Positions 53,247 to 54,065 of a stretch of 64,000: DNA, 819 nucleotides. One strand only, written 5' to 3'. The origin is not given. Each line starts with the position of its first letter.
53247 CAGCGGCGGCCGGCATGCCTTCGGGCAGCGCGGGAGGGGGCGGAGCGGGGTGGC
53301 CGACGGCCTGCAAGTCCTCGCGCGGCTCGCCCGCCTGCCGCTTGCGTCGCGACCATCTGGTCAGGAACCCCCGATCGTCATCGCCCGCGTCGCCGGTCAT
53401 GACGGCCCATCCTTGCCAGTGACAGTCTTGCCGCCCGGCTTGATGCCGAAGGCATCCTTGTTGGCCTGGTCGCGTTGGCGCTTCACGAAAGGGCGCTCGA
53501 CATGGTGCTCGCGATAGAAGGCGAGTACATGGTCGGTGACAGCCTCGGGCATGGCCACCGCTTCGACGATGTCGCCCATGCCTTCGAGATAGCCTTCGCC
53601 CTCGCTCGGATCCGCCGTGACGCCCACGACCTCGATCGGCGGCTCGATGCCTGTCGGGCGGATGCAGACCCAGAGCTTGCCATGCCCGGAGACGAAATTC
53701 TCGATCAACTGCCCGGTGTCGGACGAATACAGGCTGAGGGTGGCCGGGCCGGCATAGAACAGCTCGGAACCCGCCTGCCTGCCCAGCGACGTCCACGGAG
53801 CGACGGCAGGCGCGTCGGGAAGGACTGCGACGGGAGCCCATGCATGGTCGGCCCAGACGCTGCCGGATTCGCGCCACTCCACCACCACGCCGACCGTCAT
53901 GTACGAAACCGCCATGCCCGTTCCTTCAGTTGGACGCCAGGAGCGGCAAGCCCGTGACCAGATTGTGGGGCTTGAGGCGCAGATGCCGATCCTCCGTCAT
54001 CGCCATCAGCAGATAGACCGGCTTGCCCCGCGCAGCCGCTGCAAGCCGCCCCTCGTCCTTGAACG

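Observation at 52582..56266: Five translationally coupled uncharacterised genes (degenerate BPL/LplA-like, two unknowns, DUF3305-like, DUF3306-like) heading the formate dehydrogenase gene array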

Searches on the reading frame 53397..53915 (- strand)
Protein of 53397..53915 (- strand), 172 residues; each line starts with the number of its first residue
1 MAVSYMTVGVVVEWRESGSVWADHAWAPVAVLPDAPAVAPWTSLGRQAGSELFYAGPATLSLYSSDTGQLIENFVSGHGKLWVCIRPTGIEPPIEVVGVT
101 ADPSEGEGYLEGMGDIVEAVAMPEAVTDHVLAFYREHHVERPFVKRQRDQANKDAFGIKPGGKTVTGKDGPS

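Call 4: search_protein_families(library=pfam, proteins=[window:53397-53915:-], max_evalue=0.01)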
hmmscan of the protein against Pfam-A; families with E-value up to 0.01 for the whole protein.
window:53397-53915:- (172 aa): 1 family
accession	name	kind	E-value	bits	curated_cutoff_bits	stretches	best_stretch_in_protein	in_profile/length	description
PF11749.13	DUF3305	-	4.6e-31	108.4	25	1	8-146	2-139/140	Protein of unknown function (DUF3305)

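Call 5: search_protein_families(library=ncbifam, proteins=[window:53397-53915:-], max_evalue=0.01)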
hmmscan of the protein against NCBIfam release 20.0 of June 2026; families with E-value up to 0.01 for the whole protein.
window:53397-53915:- (172 aa): 1 family
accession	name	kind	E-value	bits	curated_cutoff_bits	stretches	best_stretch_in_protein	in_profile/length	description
NF011058.0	PRK14489.1-3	exception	9.5e-23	80.3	820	1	7-159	220-374/382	molybdenum cofactor guanylyltransferase MobA, DUF3305 domain-containing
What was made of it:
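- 53397..53915 (-): g4: DUF3305 protein, mostly beta-strand with three helices. The domain is fused to MobA in other lineages. NCBIfam NF011058 'MobA, DUF3305 domain-containing', profile positions 220-374 of 382, E 9.5e-23 (calls 4, 5).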

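Call 21: search_solved_structures(query=window:53397-53915:-, max_evalue=10)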
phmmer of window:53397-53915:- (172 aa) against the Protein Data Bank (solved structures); distinct sequences matched with E-value up to 10: 3.
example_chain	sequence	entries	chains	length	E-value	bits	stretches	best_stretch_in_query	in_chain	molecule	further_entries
5v3g_D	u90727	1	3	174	0.84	12.6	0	128-168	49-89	PR domain zinc finger protein 9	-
5egb_A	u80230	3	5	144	1.1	12.2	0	128-168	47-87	Histone-lysine N-methyltransferase PRDM9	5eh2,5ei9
4v8m_AK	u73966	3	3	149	1.7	11.6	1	110-141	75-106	40S RIBOSOMAL PROTEIN S16, PUTATIVE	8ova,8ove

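Call 50: find_homologous_proteins(query=window:53397-53915:-)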
Query window:53397-53915:- (172 aa): 285 proteins with E <= 0.001 among 356 candidates; the best 120 are listed.
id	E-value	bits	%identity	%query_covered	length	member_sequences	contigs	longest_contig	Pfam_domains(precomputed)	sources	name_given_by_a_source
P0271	2.8e-93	329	86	98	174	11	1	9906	PF11749.14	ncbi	-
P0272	1.3e-83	297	77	99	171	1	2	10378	PF11749.14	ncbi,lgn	-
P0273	3.5e-82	292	77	92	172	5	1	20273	PF11749.14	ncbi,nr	ncbi:MAG: DUF3305 domain-containing protein [Hyphomicrobiales bacterium]|nr:DUF3305 domain-containin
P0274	4.2e-79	282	72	100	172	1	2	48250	PF11749.14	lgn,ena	-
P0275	6.8e-77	275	76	94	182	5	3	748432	PF11749.14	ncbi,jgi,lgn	jgi:hypothetical protein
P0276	9.0e-76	272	76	91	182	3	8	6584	PF11749.14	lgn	-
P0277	3.3e-75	270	72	99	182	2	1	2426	PF11749.14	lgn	-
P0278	5.9e-74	266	74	94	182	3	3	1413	PF11749.14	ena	-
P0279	9.7e-73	262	73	94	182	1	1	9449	PF11749.14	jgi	jgi:Protein of unknown function (DUF3305)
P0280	2.1e-71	257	71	94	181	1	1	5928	PF11749.14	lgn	-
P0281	3.6e-71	257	73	94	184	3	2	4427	PF11749.14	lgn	-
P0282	8.2e-71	255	69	94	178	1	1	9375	PF11749.14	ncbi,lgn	-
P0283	5.7e-70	253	71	95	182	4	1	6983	PF11749.14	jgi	jgi:hypothetical protein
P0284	6.1e-69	249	70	94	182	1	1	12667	PF11749.14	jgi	jgi:hypothetical protein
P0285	1.8e-66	241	64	95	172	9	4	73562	PF11749.14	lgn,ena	-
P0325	3.0e-44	169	52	92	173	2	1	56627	PF11749.14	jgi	jgi:Protein of unknown function (DUF3305)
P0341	3.2e-42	162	47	94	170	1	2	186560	PF11749.14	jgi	jgi:hypothetical protein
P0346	6.0e-42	161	50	92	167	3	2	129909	PF11749.14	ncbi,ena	-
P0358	8.8e-41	158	48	94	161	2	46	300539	PF11749.14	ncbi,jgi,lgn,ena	-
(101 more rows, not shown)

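Call 53: find_encoding_contigs(protein=P0358, flank=10000, max_places=4)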
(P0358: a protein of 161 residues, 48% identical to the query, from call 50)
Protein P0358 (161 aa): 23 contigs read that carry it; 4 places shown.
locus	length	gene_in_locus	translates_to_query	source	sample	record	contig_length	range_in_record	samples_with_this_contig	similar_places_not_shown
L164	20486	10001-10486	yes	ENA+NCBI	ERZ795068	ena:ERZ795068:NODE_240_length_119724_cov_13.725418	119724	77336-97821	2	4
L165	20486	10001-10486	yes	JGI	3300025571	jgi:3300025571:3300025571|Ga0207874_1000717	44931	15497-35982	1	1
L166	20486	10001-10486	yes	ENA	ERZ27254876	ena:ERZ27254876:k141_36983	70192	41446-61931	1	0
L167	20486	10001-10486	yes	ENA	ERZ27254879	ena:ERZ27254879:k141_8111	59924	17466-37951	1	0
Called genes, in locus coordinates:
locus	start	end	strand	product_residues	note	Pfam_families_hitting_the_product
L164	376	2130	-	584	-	PF00211:Guanylate_cyc, PF00515:TPR_1 (faint), PF07719:TPR_2 (faint), PF13424:TPR_12 (faint), PF13428:TPR_14 (faint)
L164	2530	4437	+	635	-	PF00005:ABC_tran, PF02463:SMC_N (faint), PF13555:AAA_29 (faint), PF01926:MMR_HSR1 (faint), PF12848:ABC_tran_Xtn, PF00005:ABC_tran, PF13304:AAA_21, PF16326:ABC_tran_CTD (weak)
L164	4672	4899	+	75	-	-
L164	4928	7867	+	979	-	PF04879:Molybdop_Fe4S4, PF00384:Molybdopterin, PF01568:Molydop_binding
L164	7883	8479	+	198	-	PF13187:Fer4_9 (faint), PF12838:Fer4_7 (weak), PF13247:Fer4_11, PF00037:Fer4, PF12797:Fer4_2 (weak), PF12837:Fer4_6, PF13237:Fer4_10 (weak), PF12838:Fer4_7 (weak)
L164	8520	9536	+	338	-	PF01292:Ni_hydr_CYTB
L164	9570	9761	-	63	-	-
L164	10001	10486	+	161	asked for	PF11749:DUF3305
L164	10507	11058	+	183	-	PF11748:DUF3306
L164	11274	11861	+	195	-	-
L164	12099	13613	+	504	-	PF13401:AAA_22 (weak), PF20720:nSTAND3, PF07728:AAA_5, PF28529:McrB_lid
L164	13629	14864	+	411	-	PF10117:McrBC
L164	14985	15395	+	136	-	-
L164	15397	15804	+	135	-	PF05433:Rick_17kDa_Anti, PF04391:DUF533 (weak)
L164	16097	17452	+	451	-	-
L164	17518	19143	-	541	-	PF00512:HisKA, PF00072:Response_reg, PF00211:Guanylate_cyc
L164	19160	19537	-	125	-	PF00072:Response_reg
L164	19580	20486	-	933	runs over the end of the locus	PF00672:HAMP (weak), PF12860:PAS_7, PF00512:HisKA, PF02518:HATPase_c, PF00072:Response_reg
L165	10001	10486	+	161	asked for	PF11749:DUF3305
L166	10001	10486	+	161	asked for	PF11749:DUF3305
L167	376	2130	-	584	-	PF00211:Guanylate_cyc, PF00515:TPR_1 (faint), PF07719:TPR_2 (faint), PF13424:TPR_12 (faint), PF13428:TPR_14 (faint)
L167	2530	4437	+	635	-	PF00005:ABC_tran, PF02463:SMC_N (faint), PF13555:AAA_29 (faint), PF01926:MMR_HSR1 (faint), PF12848:ABC_tran_Xtn, PF00005:ABC_tran, PF13304:AAA_21, PF16326:ABC_tran_CTD (weak)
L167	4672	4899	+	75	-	-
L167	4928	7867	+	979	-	PF04879:Molybdop_Fe4S4, PF00384:Molybdopterin, PF01568:Molydop_binding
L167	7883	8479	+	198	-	PF13187:Fer4_9 (faint), PF12838:Fer4_7 (weak), PF13247:Fer4_11, PF00037:Fer4, PF12797:Fer4_2 (weak), PF12837:Fer4_6, PF13237:Fer4_10 (weak), PF12838:Fer4_7 (weak)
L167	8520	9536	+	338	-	PF01292:Ni_hydr_CYTB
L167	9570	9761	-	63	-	-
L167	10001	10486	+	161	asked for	PF11749:DUF3305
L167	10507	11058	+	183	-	PF11748:DUF3306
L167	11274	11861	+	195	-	-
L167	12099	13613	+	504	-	PF13401:AAA_22 (weak), PF20720:nSTAND3, PF07728:AAA_5, PF28529:McrB_lid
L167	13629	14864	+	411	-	PF10117:McrBC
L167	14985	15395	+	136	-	-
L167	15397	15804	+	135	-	PF05433:Rick_17kDa_Anti, PF04391:DUF533 (weak)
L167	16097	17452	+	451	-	-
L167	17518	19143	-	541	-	PF00512:HisKA, PF00072:Response_reg, PF00211:Guanylate_cyc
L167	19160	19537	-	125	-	PF00072:Response_reg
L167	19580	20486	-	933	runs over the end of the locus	PF00672:HAMP (weak), PF12860:PAS_7, PF00512:HisKA, PF02518:HATPase_c, PF00072:Response_reg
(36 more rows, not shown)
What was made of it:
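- In another contig family (L164-L167) they lie just downstream of the FDH genes (call 53).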

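Call 56: predict_structure(alignment_id=A4)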
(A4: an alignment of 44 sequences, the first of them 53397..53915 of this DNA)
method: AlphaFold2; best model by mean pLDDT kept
length: 172 residues; sequences in the alignment: 44
mean_pLDDT: 87.8   pTM: 0.76
mean pLDDT of the five models: 87.8, 87.1, 87.0, 85.3, 85.1
residues with pLDDT >= 90: 119; 70-90: 27; 50-70: 24; < 50: 2
segments of 3 or more residues with pLDDT < 50: none
pLDDT, mean of each block of 10 residues (from residue 1): 88 96 96 96 95 98 90 91 96 96 94 95 97 90 71 58 54 52
secondary structure, 60 per line:
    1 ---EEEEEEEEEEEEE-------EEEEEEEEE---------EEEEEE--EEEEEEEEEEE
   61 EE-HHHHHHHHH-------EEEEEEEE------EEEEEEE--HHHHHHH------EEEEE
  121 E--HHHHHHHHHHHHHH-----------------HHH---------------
elements in order: E4-16 E24-32 E42-47 E50-62 H64-72 E80-87 E94-100 H103-109 E116-121 H124-137

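Call 59: fold_search(model_id=the predicted structure, library=pdb)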
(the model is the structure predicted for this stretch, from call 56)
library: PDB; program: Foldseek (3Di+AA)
matches with E <= 10: 374; with E <= 0.001: 0
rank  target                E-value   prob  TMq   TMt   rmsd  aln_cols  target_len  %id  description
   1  7oyc_S1               2.4e-01  0.13  0.21  0.21  13.9       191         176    8  Cryo-EM structure of the Xenopus egg 80S ribosome (released 2022-07-20)
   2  2qsd_C                3.5e-01  0.13  0.23  0.26   8.7       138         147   16  Crystal structure of a protein Il1583 from Idiomarina loihiensis (released 2007-08-14)
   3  7o7y_BS               3.5e-01  0.09  0.19  0.19  14.8       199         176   10  Rabbit 80S ribosome stalled close to the mutated SARS-CoV-2 slippery site by a pseudoknot (high resolution) (released 2021-06-02)
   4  2qsd_A                4.4e-01  0.12  0.23  0.26   9.0       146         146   14  Crystal structure of a protein Il1583 from Idiomarina loihiensis (released 2007-08-14)
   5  2qsd_E                4.7e-01  0.11  0.23  0.25   9.4       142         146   14  Crystal structure of a protein Il1583 from Idiomarina loihiensis (released 2007-08-14)
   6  5lzs_S                4.7e-01  0.07  0.19  0.18  14.1       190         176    9  Structure of the mammalian ribosomal elongation complex with aminoacyl-tRNA, eEF1A, and didemnin B (released 2016-11-30)
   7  2qsd_F                5.9e-01  0.10  0.23  0.26   8.2       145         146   14  Crystal structure of a protein Il1583 from Idiomarina loihiensis (released 2007-08-14)
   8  8q7z_BS               6.6e-01  0.06  0.18  0.18  16.1       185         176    9  Structure of the G. gallus 80S non-rotated ribosome (released 2024-08-28)
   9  7kpg_S                7.0e-01  0.04  0.12  0.17  12.5       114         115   16  Blocking Fab 25 anti-SIRP-alpha antibody in complex with SIRP-alpha Variant 1 (released 2020-12-16)
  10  8fkp_LC               7.5e-01  0.06  0.19  0.19  14.2       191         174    4  Human nucleolar pre-60S ribosomal subunit (State A1) (released 2023-07-12)
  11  7qgg_T                7.5e-01  0.06  0.18  0.17  16.0       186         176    9  Neuronal RNA granules are ribosome complexes stalled at the pre-translocation state (released 2022-10-26)
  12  2qsd_B                8.9e-01  0.08  0.23  0.26   8.3       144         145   14  Crystal structure of a protein Il1583 from Idiomarina loihiensis (released 2007-08-14)
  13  4kjy_D                9.4e-01  0.04  0.12  0.17  12.4       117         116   11  Complex of high-affinity SIRP alpha variant FD6 with CD47 (released 2013-06-12)
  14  2qsd_G                1.0e+00  0.08  0.23  0.25   9.6       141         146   15  Crystal structure of a protein Il1583 from Idiomarina loihiensis (released 2007-08-14)
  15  6nmt_C                1.0e+00  0.04  0.13  0.18  12.4       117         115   14  Non-Blocking Fab 3 anti-SIRP-alpha antibody in complex with SIRP-alpha Variant 1 (released 2019-08-07)
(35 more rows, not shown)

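Call 66: search_dna_similar(query=window:53397-53915:-, collection=plasmids, mode=protein, max_rows=40, max_evalue=0.001)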
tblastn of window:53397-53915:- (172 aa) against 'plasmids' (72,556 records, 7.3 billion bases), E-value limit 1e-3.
Records with a match: 84; places in all: 84; records where one place covers at least 80% of the query: 17.
Best place of each record, by identity: <60% 84.
By first word of the organism name: Pseudosulfitobacter 47; Azospirillum 10; Sulfitobacter 10; Sinorhizobium 5; Bradyrhizobium 3; Sagittula 3; Alloyangia 2; Methylobacterium 1; Microvirga 1; Salipiger 1; and 1 more.
By predicted mobility (MOB-suite, as given by PLSDB): non-mobilizable 79; mobilizable 3; conjugative 2.
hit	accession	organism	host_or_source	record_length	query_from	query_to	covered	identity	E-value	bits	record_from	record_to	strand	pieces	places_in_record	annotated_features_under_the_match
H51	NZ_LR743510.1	Methylobacterium bullatum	-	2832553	8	170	95%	46.0%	8e-26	109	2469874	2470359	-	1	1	none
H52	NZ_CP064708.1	Bradyrhizobium sp. 131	Acmispon strigosus,cell culture,root ...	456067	1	159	92%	44.7%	3e-25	107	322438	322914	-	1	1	DUF3305 domain-containing protein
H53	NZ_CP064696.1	Bradyrhizobium sp. 184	Acmispon strigosus,cell culture,root ...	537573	1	159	92%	44.7%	3e-25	107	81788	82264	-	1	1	DUF3305 domain-containing protein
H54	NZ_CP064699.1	Bradyrhizobium sp. 183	Acmispon strigosus,cell culture,root ...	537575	1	159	92%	44.7%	3e-25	107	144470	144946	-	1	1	DUF3305 domain-containing protein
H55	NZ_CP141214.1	Sinorhizobium meliloti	alfalfa,Isolate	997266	8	169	94%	42.7%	4e-27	113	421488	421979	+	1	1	DUF3305 domain-containing protein | DUF3306 domain-containing protein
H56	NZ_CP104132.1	Sinorhizobium sp. K101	Phaseolus vulgaris,cell ...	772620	8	169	94%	42.7%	1e-26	112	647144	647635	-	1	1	DUF3305 domain-containing protein | DUF3306 domain-containing protein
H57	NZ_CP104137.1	Sinorhizobium sp. C101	Phaseolus vulgaris,cell ...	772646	8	169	94%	42.7%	1e-26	112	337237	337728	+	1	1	DUF3305 domain-containing protein | DUF3306 domain-containing protein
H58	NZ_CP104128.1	Sinorhizobium sp. M103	Phaseolus vulgaris,cell ...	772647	8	169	94%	42.7%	1e-26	112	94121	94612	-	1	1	DUF3305 domain-containing protein | DUF3306 domain-containing protein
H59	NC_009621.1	Sinorhizobium medicae WSM419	-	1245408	8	169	94%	42.7%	1e-26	111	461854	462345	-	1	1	record has no annotation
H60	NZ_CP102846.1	Microvirga terrae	soil,soil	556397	1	168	98%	35.1%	3e-14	76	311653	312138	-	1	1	DUF6352 family protein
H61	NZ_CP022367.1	Azospirillum sp. TSH58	single cell,paddy soils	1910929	2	159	92%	33.5%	3e-18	88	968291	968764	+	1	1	record has no annotation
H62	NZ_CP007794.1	Azospirillum argentinense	Triticum aestivum L.,Root,wheat ...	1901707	8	159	88%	34.9%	5e-19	90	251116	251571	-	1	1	record has no annotation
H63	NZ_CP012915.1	Azospirillum brasilense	Digitaria eriantha,microbe,root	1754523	8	159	88%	34.9%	1e-18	89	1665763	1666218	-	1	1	none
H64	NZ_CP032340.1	Azospirillum brasilense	soil sample,Agricultural field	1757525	8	159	88%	34.9%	1e-18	89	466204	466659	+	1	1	none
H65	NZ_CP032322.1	Azospirillum argentinense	soil sample,Agricultural field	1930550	8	159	88%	34.9%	1e-18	89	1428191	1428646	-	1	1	record has no annotation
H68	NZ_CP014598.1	Salipiger sp. CCB-MM3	mangrove soil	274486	41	154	66%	36.8%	2e-13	74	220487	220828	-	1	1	DUF3305 domain-containing protein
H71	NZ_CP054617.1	Azospirillum oryzae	cell culture,soil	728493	41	159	69%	31.9%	1e-13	74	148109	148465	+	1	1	DUF3305 domain-containing protein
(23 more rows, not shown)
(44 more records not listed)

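Call 69: get_annotated_region(hit=H71, flank=12000)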
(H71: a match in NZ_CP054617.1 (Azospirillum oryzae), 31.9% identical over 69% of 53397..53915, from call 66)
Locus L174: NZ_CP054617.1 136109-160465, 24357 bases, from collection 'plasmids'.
description: Azospirillum oryzae strain KACC 14407 plasmid unnamed3, complete sequence
organism: Azospirillum oryzae (NCBI taxid 286727)
taxonomy: Bacteria; Pseudomonadota; Alphaproteobacteria; Rhodospirillales; Azospirillaceae; Azospirillum; Azospirillum oryzae
host: -; source: cell culture,soil; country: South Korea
typing (MOB-suite, as given by PLSDB): non-mobilizable
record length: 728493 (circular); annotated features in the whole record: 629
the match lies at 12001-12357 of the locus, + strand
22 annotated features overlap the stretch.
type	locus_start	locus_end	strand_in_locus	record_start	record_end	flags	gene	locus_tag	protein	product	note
CDS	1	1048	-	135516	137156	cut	-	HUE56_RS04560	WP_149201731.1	hypothetical protein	-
CDS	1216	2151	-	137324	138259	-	-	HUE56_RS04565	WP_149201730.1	TniQ family protein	-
CDS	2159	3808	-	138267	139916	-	-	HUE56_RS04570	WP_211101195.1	ATP-binding protein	-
CDS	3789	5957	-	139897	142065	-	-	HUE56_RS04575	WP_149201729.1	Mu transposase C-terminal domain-containing protein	-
CDS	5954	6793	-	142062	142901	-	-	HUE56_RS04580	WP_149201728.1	TnsA endonuclease N-terminal domain-containing protein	-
CDS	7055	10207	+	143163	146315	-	-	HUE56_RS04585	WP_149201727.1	carbohydrate-binding domain-containing protein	-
CDS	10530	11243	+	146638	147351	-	-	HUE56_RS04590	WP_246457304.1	phytochelatin synthase family protein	GO:0046938 - phytochelatin biosynthetic process [Evidence IEA]; GO:0010038 - response to metal ion [Evidence IEA]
CDS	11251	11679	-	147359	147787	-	-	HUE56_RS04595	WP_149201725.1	hypothetical protein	-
CDS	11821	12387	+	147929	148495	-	-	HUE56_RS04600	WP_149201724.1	DUF3305 domain-containing protein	-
CDS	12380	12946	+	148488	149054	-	-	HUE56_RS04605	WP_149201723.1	DUF3306 domain-containing protein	-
CDS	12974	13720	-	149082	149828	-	-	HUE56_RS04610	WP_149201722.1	glucose 1-dehydrogenase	-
CDS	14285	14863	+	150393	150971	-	-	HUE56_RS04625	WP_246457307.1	hypothetical protein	-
CDS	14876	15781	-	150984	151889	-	lhpI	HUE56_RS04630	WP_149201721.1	bifunctional Delta(1)-pyrroline-2-carboxylate/Delta(1)-piperideine-2- carboxylate reductase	-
CDS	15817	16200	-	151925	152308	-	-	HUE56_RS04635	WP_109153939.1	dihydroneopterin aldolase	-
CDS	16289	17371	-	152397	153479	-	-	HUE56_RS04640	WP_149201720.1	site-specific DNA-methyltransferase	-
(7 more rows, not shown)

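Call 71: get_annotated_region(hit=H68, flank=12000)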
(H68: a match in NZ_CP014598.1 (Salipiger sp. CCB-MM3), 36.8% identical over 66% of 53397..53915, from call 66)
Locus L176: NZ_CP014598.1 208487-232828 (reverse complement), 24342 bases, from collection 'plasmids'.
description: Salipiger sp. CCB-MM3 plasmid unnamed2, complete sequence
organism: Salipiger sp. CCB-MM3 (NCBI taxid 1792508)
taxonomy: Bacteria; Pseudomonadota; Alphaproteobacteria; Rhodobacterales; Roseobacteraceae; Salipiger; Salipiger sp. CCB-MM3
host: -; source: mangrove soil; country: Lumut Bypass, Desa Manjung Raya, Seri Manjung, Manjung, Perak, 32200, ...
typing (MOB-suite, as given by PLSDB): non-mobilizable; replicon rep_cluster_567
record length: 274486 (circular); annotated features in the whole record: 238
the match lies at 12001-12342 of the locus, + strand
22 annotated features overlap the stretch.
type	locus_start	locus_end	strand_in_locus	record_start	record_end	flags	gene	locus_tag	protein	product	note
CDS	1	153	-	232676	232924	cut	-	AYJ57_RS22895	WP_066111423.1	sulfurtransferase TusA family protein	-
CDS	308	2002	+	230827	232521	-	-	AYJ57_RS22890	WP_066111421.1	NAD(P)H-dependent oxidoreductase subunit E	-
CDS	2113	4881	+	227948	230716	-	fdhF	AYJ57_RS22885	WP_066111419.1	formate dehydrogenase subunit alpha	GO:0015942 - formate metabolic process [Evidence IEA]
CDS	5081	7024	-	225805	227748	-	-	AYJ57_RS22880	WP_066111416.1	cache domain-containing protein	-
CDS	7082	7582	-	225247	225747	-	-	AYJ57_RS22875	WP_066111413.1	DUF6505 family protein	-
CDS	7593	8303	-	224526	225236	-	-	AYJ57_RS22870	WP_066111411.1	biotin/lipoate--protein ligase family protein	-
CDS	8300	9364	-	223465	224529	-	apbC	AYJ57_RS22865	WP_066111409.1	iron-sulfur cluster carrier protein ApbC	GO:0016226 - iron-sulfur cluster assembly [Evidence IEA]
CDS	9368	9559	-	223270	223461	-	-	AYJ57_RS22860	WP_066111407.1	DUF6494 family protein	-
CDS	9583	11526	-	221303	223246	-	-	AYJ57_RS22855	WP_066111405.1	4Fe-4S binding protein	-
CDS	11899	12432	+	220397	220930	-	-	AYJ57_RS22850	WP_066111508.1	DUF3305 domain-containing protein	-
CDS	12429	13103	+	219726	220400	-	-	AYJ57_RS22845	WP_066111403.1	DUF3306 domain-containing protein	-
CDS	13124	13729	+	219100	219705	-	-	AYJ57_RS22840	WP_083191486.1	molecular chaperone TorD family protein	-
CDS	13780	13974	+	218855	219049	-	-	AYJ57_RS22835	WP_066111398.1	twin-arginine translocation signal domain-containing protein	-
CDS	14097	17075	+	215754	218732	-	-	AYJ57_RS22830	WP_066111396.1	formate dehydrogenase subunit alpha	-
CDS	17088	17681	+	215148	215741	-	fdh3B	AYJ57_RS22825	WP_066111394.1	formate dehydrogenase FDH3 subunit beta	-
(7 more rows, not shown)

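Call 82: find_encoding_contigs(protein=P0341, flank=10000, max_places=1)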
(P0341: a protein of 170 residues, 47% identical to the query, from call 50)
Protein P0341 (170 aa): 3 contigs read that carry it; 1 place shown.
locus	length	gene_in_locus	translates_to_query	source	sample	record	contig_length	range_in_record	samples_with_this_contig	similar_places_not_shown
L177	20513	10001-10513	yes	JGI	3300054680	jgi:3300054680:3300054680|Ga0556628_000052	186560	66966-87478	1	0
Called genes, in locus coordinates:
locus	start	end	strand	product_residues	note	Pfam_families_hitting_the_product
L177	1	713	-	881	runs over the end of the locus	PF17900:Peptidase_M1_N, PF01433:Peptidase_M1, PF11940:DUF3458, PF17432:DUF3458_C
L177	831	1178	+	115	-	-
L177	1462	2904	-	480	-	PF01545:Cation_efflux, PF16916:ZT_dimer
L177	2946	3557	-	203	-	PF01243:PNPOx_N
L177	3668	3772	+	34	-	PF00126:HTH_1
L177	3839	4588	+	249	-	PF03466:LysR_substrate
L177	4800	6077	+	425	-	PF24807:WD40_CDC20-Fz, PF25172:Beta-prop_WDR3_2nd, PF25391:WD40_Gbeta, PF23381:Beta-prop_IFT122_1st, PF24105:Beta-prop_CAF1B_HIR1, PF24814:WD40_Prp19, PF25168:Beta-prop_WDR36-Utp21_2nd, PF25173:Beta-prop_WDR3_1st, +39 more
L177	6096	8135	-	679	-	PF12800:Fer4_4 (faint), PF12837:Fer4_6 (faint), PF13183:Fer4_8 (faint), PF13237:Fer4_10 (weak), PF12838:Fer4_7, PF13187:Fer4_9 (weak), PF13187:Fer4_9, PF13237:Fer4_10 (weak), +5 more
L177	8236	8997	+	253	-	PF16917:BPL_LplA_LipB_2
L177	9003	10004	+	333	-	PF19879:DUF6352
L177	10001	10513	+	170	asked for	PF11749:DUF3305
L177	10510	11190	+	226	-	PF11748:DUF3306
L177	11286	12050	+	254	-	PF14549:P22_Cro (weak), PF15943:YdaS_toxin, PF02613:Nitrate_red_del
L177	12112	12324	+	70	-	-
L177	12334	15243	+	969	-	PF04879:Molybdop_Fe4S4, PF00384:Molybdopterin, PF01568:Molydop_binding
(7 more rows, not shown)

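Call 83: find_encoding_contigs(protein=P0346, flank=10000, max_places=1)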
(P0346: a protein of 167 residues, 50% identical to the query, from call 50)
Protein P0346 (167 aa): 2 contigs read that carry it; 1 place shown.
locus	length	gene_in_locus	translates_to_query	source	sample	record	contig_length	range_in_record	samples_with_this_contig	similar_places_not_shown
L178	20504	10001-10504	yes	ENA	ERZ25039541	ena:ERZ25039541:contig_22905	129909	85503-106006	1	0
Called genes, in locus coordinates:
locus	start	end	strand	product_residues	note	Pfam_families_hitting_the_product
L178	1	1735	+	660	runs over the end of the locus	PF03453:MoeA_N, PF00994:MoCF_biosynth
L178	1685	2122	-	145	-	-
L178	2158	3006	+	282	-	PF00400:WD40, PF23381:Beta-prop_IFT122_1st, PF23414:Beta-prop_EML_2, PF24817:WD40_WDHD1_1st, PF25173:Beta-prop_WDR3_1st (weak), PF25175:Beta-prop_WDR5, PF25173:Beta-prop_WDR3_1st, PF25174:Beta-prop_THOC3, +9 more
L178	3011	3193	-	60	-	-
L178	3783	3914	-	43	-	-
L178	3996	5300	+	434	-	PF13431:TPR_17 (faint)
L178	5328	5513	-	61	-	-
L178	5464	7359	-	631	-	PF12800:Fer4_4 (faint), PF12837:Fer4_6 (faint), PF12838:Fer4_7, PF13187:Fer4_9 (weak), PF00037:Fer4 (weak), PF13237:Fer4_10 (weak), PF12838:Fer4_7 (weak), PF13187:Fer4_9, +6 more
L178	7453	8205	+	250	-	PF16917:BPL_LplA_LipB_2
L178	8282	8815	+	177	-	PF20115:DUF6505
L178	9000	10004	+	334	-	PF19879:DUF6352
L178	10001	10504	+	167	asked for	PF11749:DUF3305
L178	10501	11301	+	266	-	PF11748:DUF3306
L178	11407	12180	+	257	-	PF14549:P22_Cro, PF15943:YdaS_toxin, PF02613:Nitrate_red_del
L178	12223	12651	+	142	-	-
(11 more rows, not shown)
